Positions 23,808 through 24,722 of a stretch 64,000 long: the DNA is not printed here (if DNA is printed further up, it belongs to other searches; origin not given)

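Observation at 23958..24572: Membrane-tethered RGG/RSFG low-complexity protein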

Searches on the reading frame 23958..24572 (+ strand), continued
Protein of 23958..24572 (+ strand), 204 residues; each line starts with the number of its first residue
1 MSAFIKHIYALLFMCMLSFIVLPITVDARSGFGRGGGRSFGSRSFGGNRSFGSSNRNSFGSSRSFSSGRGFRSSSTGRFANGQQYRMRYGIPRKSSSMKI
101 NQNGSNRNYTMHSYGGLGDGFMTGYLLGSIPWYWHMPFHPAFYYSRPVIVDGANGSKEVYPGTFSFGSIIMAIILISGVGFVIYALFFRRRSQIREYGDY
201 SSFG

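Call 19: search_protein_families(library=pfam, proteins=[P0054, P0053, P0088, P0096, P0108, P0029, P0024, P0037, P0116, P0065], max_evalue=0.1)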
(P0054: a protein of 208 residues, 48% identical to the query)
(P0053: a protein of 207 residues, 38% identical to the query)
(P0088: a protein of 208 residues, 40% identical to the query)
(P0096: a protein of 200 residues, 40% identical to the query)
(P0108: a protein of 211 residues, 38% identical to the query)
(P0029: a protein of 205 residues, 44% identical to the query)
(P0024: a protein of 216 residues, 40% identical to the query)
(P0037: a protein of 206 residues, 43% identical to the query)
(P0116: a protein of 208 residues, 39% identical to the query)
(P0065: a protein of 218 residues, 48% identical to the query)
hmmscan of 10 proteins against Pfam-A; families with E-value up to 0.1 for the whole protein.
P0054 (208 aa): 7 families
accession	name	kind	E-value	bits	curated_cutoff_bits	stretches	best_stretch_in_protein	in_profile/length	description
PF06682.17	SARAF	-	2.1e-05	24.8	30.8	1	10-134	162-269/333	SOCE-associated regulatory factor of calcium homoeostasis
PF05961.16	Chordopox_A13L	-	0.0097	16.6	24.1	1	173-205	4-35/69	Chordopoxvirus A13L protein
PF14316.11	DUF4381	-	0.029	15.1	27.2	1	162-198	12-47/145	Domain of unknown function (DUF4381)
PF17818.6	KCT2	-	0.029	15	26.2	1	172-197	119-144/187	Keratinocyte-associated gene product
PF20990.2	DUF2207_C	-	0.033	14.3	33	1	74-193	103-186/247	Predicted membrane protein (DUF2207) C-terminal domain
PF12669.12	FeoB_associated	-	0.053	14.2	27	1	178-198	7-27/44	FeoB-associated Cys-rich membrane protein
PF09451.16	ATG27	-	0.067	13.5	27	1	168-200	191-223/261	Autophagy-related protein 27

P0053 (207 aa): 1 family
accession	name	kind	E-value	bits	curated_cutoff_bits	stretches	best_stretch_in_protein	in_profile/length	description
PF12822.12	ECF_trnsprt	-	0.015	15.8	30.7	1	110-190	93-167/169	ECF transporter, substrate-specific component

P0088 (208 aa): 2 families
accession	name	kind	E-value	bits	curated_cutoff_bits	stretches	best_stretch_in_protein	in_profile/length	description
PF12669.12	FeoB_associated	-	0.028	15.1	27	1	178-197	7-26/44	FeoB-associated Cys-rich membrane protein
PF07584.16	BatA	-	0.09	13.6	25.9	0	170-198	3-32/77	Aerotolerance regulator N-terminal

P0096 (200 aa): 1 family
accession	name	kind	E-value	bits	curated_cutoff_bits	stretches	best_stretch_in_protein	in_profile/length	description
PF12911.12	OppC_N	-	0.026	14.8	23.9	1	3-29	11-37/53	N-terminal TM domain of oligopeptide transport permease C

P0108 (211 aa): 2 families
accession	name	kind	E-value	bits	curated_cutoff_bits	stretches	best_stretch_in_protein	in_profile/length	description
PF19616.4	DUF6121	-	0.0014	19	27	1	126-205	65-141/155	Family of unknown function (DUF6121)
PF12669.12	FeoB_associated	-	0.0063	17.2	27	1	179-202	4-27/44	FeoB-associated Cys-rich membrane protein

P0029 (205 aa): 1 family
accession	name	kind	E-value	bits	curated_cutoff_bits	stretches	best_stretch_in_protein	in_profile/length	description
PF06682.17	SARAF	-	0.045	13.9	30.8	0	12-132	165-270/333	SOCE-associated regulatory factor of calcium homoeostasis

P0024 (216 aa): 1 family
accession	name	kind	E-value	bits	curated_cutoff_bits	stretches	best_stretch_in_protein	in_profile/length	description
PF12273.13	RCR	-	0.084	14.1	27.8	1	182-210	4-32/117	Chitin synthesis regulation, resistance to Congo red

P0037 (206 aa): 4 families
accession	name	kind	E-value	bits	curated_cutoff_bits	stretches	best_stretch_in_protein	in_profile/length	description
PF04881.20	Adeno_GP19K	-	0.0098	16.3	27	1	97-200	36-130/133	Adenovirus GP19K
PF16118.10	DUF4834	-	0.013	16.9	27.8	0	9-73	4-64/99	Domain of unknown function (DUF4834)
PF16927.11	HisKA_7TM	-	0.019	15.2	28.6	1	135-198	105-168/224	N-terminal 7TM region of histidine kinase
PF12669.12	FeoB_associated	-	0.021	15.5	27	1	170-194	2-26/44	FeoB-associated Cys-rich membrane protein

P0116 (208 aa): 0 families

P0065 (218 aa): 1 family
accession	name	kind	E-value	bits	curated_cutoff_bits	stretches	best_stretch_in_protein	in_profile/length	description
PF07584.16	BatA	-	0.086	13.7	25.9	0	177-211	4-38/77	Aerotolerance regulator N-terminal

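Call 32: predict_structure(alignment_id=A5)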
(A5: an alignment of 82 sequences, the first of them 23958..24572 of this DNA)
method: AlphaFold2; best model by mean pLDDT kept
length: 204 residues; sequences in the alignment: 82
mean_pLDDT: 74.0   pTM: 0.57
mean pLDDT of the five models: 74.0, 73.5, 72.8, 72.2, 72.0
residues with pLDDT >= 90: 70; 70-90: 60; 50-70: 20; < 50: 54
segments of 3 or more residues with pLDDT < 50: 26-77
pLDDT, mean of each block of 10 residues (from residue 1): 78 84 53 38 43 42 42 47 86 94 89 93 89 91 93 89 92 91 85 65 59
secondary structure, 60 per line:
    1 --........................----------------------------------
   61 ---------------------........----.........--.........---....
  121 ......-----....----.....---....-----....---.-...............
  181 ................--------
elements in order: H3-26 H82-89 E94-102 E105-113 H117-126 H132-135 H140-143 E148-151 E157-160 H166-196

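Call 34: search_protein_representatives(alignment_id=A5)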
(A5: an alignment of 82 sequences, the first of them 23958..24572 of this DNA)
Query: 82 sequences, 208 profile positions. Proteins with E-value up to 0.001 (for the whole library): 128; up to 1e-10: 65; up to 1e-30: 55. The best 128 are listed.
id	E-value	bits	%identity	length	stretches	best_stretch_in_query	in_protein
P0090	1.4e-74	266.7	-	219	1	5-207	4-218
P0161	1.7e-69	250.1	-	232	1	10-202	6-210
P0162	9.6e-69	247.6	-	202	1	1-207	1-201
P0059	3.6e-67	242.5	-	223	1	1-208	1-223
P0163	4.6e-66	238.8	-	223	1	26-207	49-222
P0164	4.2e-65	235.7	-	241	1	28-208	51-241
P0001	2.3e-63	230.0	-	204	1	6-207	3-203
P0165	4.1e-63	229.2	-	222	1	1-200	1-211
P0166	8.4e-62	224.9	-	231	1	1-207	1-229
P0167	8.2e-61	221.7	-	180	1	8-180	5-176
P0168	1.9e-59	217.3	-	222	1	28-207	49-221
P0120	7.8e-59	215.2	-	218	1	9-208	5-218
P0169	8.9e-59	215.0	-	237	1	1-208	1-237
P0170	2.4e-58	213.6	-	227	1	10-208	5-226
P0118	2.7e-58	213.5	-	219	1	1-208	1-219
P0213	8.4e-14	68.1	-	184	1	12-196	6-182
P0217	5.3e-12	62.2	-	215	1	9-202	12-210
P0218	3.8e-11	59.5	-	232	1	7-193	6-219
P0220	6.5e-10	55.4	-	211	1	18-198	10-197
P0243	6.0e-06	42.5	-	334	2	83-199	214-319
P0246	7.6e-06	42.1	-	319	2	5-71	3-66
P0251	2.7e-05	40.3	-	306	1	118-198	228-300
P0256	5.2e-05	39.4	-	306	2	3-75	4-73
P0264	1.0e-04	38.4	-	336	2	9-80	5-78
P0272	3.5e-04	36.7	-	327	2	9-78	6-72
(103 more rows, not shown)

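Call 37: search_protein_families(library=pfam, proteins=[P0246, P0256, P0264, P0272, P0213, P0217, P0218, P0220, P0243, P0251], max_evalue=0.01)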
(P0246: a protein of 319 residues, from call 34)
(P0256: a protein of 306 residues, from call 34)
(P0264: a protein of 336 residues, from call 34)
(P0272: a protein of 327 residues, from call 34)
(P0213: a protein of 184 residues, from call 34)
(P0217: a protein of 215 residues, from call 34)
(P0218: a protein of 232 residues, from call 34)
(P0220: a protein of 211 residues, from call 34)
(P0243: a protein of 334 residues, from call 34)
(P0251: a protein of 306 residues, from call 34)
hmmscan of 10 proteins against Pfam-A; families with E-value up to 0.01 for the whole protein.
P0246 (319 aa): 1 family
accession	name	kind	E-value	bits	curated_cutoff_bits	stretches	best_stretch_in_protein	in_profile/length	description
PF04280.21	Tim44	-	3.3e-41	141.3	29.6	1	176-318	4-147/147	Tim44-like domain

P0256 (306 aa): 2 families
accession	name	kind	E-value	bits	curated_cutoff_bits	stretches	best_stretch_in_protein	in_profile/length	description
PF04280.21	Tim44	-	1.1e-19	71.5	29.6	1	181-303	9-147/147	Tim44-like domain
PF20159.5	YidB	-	0.009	16.7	24.3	0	58-120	12-59/132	YidB-like protein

P0264 (336 aa): 2 families
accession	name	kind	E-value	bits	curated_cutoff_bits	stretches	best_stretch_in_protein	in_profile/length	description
PF04280.21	Tim44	-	2e-23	83.6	29.6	1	206-334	9-147/147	Tim44-like domain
PF06682.17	SARAF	-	0.00011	22.4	30.8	0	108-202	162-244/333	SOCE-associated regulatory factor of calcium homoeostasis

P0272 (327 aa): 1 family
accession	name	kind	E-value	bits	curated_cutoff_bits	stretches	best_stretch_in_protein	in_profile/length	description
PF04280.21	Tim44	-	6.3e-37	127.4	29.6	1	182-326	2-147/147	Tim44-like domain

P0213 (184 aa): 0 families

P0217 (215 aa): 0 families

P0218 (232 aa): 0 families

P0220 (211 aa): 0 families

P0243 (334 aa): 0 families

P0251 (306 aa): 0 families

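Call 39: find_encoding_contigs(protein=P0217, flank=4000, max_places=2)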
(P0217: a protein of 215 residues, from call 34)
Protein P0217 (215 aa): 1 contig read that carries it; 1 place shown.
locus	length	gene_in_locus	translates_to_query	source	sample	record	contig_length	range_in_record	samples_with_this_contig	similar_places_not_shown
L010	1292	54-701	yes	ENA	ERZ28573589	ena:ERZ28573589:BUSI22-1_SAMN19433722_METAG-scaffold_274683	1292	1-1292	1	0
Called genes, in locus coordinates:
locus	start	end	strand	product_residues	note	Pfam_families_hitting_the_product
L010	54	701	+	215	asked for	-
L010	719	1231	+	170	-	-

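Call 40: find_related_loci(query=A5, collection=genome_contigs, flank=4000)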
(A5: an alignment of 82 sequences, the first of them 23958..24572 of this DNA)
Query A5 (204 aa) in genome_contigs; peptide patterns used: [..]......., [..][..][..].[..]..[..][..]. (x = any residue, [..] = any of these).
258 stretches matched a pattern; 195 encode a relative of the query (tblastn E <= 1e-3); the best 80 are kept; 80 distinct loci.
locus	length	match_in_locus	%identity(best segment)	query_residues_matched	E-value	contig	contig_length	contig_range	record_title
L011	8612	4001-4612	89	1-204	2e-105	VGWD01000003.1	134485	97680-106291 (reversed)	MAG: Ignavibacteria bacterium isolate K_Offshore_80m_m2_224 K_Offshore_80m_m2_224_Ga0194132_10000156, whole genome shotg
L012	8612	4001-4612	78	1-204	1e-94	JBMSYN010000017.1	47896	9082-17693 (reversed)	MAG: Candidatus Kapaibacteriota bacterium isolate LKB_V5_S17_50percent_par_metabat.85 NODE_206_length_47896_cov_14.33542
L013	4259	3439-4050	74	1-204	1e-93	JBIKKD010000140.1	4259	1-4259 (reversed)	MAG: Candidatus Kapaibacterium sp. isolate ME2014-07-17_3300034279_group5_bin180 Rohwer_bin1113_scaffold_19582_c1, whole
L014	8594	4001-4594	71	1-200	3e-86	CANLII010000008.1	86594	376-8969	MAG: Ignavibacteria bacterium isolate ZE-13oct10-104 genome assembly, contig: ZE-13oct10-C59, whole genome shotgun seque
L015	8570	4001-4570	81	11-200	4e-86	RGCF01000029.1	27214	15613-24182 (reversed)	MAG: Bacteroidetes bacterium isolate WB6_2A_118 contig_100_28, whole genome shotgun sequence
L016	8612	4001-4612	75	1-204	6e-95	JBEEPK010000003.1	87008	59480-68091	MAG: Bacteroidota bacterium isolate dobsoncreek_2019_sw_WHONDRS-S19S_0087_F_bin.15 scaffold_9, whole genome shotgun sequ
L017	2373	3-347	77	90-204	3e-60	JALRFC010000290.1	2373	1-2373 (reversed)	MAG: Candidatus Kapaibacterium sp. isolate JZJ.24 NODE_290_length_2373_cov_3.260453, whole genome shotgun sequence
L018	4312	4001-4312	59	53-167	1e-40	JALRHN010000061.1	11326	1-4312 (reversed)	MAG: Candidatus Kapaibacterium sp. isolate MYJ.27 NODE_61_length_11326_cov_3.191039, whole genome shotgun sequence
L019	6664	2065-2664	44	4-201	2e-40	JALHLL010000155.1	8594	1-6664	MAG: bacterium isolate Bin_11_3_sub c_000000028780, whole genome shotgun sequence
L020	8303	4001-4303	59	53-164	1e-39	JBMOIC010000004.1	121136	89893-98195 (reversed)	MAG: Bacteroidota bacterium isolate Deming_bin.385 contig153, whole genome shotgun sequence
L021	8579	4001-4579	41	11-191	2e-39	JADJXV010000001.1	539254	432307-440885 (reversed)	MAG: Ignavibacteria bacterium isolate Lyne_18-Q3-R50-59_BAT3C.229 tig00005599-10-5395750, whole genome shotgun sequence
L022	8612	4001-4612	36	8-204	3e-39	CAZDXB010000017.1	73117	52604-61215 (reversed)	MAG TPA_asm: uncultured Hyphomicrobiales bacterium isolate SRP141376_co1_185 genome assembly, contig: NODE_932_length_73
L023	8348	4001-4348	59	79-193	4e-39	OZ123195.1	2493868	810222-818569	MAG: Bacteroidota bacterium isolate ME-04may21-LR-49 genome assembly, chromosome: 1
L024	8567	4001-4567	38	1-195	3e-38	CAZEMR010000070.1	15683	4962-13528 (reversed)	MAG TPA_asm: uncultured Hyphomicrobiales bacterium isolate SRP252850_co1_161 genome assembly, contig: NODE_6929_length_1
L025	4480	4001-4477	47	42-203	3e-38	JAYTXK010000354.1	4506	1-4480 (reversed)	MAG: Ignavibacteriota bacterium isolate GFS_5961 GFS_5961_353, whole genome shotgun sequence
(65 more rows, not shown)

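Call 47: find_encoding_contigs(protein=P0218, flank=4000, max_places=2)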
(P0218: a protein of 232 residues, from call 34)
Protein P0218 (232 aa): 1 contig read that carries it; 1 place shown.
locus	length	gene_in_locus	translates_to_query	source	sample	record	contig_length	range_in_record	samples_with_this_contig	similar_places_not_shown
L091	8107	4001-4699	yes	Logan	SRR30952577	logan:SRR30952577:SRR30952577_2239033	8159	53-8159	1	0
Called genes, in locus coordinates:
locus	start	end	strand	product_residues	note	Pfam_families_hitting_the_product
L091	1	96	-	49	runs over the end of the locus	?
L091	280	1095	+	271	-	PF08668:HDOD, PF01966:HD (weak)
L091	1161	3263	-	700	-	PF00009:GTP_EFTU, PF22042:EF-G_D2, PF03144:GTP_EFTU_D2 (weak), PF14492:EFG_III, PF03764:EFG_IV, PF00679:EFG_C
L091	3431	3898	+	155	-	-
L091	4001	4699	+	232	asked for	-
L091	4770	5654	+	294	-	PF14315:DUF4380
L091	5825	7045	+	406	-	PF04551:GcpE, PF26540:GcpE_C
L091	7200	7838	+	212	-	PF04002:RadC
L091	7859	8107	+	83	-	?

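Call 48: find_encoding_contigs(protein=P0220, flank=4000, max_places=2)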
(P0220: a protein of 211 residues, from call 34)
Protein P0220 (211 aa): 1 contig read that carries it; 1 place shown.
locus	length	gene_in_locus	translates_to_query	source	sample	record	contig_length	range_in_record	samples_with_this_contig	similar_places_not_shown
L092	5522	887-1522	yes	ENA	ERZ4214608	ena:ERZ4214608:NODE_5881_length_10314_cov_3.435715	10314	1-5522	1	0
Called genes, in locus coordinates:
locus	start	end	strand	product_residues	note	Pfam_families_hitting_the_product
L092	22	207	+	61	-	-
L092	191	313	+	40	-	-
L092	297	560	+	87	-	-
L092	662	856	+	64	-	-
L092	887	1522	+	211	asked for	-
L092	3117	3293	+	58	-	-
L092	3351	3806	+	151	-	-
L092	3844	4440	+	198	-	-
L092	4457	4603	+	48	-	-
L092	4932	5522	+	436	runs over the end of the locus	PF21189:PHA02142 (weak), PF09414:RNA_ligase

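Call 52: find_homologous_proteins(query=L091:3431-3895:+, max_evalue=0.001)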
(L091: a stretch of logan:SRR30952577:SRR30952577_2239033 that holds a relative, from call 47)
Query L091:3431-3895:+ (155 aa): 53 proteins with E <= 0.001 among 65 candidates.
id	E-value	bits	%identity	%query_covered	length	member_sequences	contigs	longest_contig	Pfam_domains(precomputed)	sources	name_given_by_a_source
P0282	1.4e-98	345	100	100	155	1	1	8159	-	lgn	-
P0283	8.3e-63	229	69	95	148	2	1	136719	-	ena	-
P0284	1.0e-61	225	67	95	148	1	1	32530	-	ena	-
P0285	1.7e-61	224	68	95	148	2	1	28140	-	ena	-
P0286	2.0e-61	224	68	95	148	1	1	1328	-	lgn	-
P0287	4.9e-61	223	65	95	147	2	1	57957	-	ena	-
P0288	1.1e-59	219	67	95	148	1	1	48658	-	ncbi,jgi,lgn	-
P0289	1.5e-59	218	68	95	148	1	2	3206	-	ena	-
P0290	3.1e-59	217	67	95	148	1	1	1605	-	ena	-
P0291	3.4e-59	217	66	95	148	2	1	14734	-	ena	-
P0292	4.2e-59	217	67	95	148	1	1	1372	-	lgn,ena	-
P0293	4.6e-59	216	65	95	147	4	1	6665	-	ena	-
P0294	5.5e-59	216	66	95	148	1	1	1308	-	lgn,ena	-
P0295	2.1e-58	214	67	95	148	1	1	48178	-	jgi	jgi:hypothetical protein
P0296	3.4e-58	214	66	95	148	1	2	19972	-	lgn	-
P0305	1.3e-55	205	60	95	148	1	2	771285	-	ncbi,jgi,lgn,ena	jgi:hypothetical protein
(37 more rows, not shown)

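Call 55: find_encoding_contigs(protein=P0305, flank=3000, max_places=1)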
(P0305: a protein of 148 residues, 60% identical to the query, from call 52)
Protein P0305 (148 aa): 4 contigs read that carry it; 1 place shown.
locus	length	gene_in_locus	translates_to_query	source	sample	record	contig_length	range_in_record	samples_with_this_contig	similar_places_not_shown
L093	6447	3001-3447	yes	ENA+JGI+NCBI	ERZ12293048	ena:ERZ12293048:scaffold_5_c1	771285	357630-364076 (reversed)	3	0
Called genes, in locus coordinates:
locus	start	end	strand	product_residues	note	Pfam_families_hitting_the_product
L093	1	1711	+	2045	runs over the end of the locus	PF18947:HAMP_2, PF00672:HAMP, PF00672:HAMP, PF00672:HAMP, PF00672:HAMP, PF00672:HAMP, PF01590:GAF, PF13185:GAF_2, +16 more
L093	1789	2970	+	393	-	PF00072:Response_reg, PF00512:HisKA, PF02518:HATPase_c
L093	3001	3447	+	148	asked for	-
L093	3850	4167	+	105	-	-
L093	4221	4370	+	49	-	-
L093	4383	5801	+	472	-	PF01266:DAO (weak), PF01593:Amino_oxidase, PF13450:NAD_binding_8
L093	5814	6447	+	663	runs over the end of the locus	PF26550:Tricorn_2nd (faint), PF00930:DPPIV_N (faint), PF07676:PD40 (faint), PF25174:Beta-prop_THOC3 (faint), PF26549:Tricorn_N, PF20434:BD-FAE (faint), PF00326:Peptidase_S9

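Call 65: search_protein_families(library=padloc, proteins=[window:23958-24572:+], max_evalue=1)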
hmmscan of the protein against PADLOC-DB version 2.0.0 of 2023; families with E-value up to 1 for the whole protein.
window:23958-24572:+ (204 aa): 0 families

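Call 66: search_protein_families(library=phrogs, proteins=[window:23958-24572:+], max_evalue=1)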
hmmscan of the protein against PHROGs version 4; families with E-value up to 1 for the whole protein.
window:23958-24572:+ (204 aa): 1 family
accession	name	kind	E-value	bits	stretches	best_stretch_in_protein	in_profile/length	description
phrog_10723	-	unknown function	0.21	12.7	1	168-186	17-36/66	-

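Call 67: search_solved_structures(query=A5, max_evalue=1)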
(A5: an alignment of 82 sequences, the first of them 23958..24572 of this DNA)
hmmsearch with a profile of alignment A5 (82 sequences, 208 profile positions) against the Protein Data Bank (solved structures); distinct sequences matched with E-value up to 1: 2.
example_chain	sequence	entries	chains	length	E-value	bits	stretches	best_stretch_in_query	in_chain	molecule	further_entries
6wb9_1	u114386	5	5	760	0.061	16.3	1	158-199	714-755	ER membrane protein complex subunit 1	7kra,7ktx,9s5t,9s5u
3k11_A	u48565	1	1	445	0.54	13.2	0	141-161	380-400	Putative glycosyl hydrolase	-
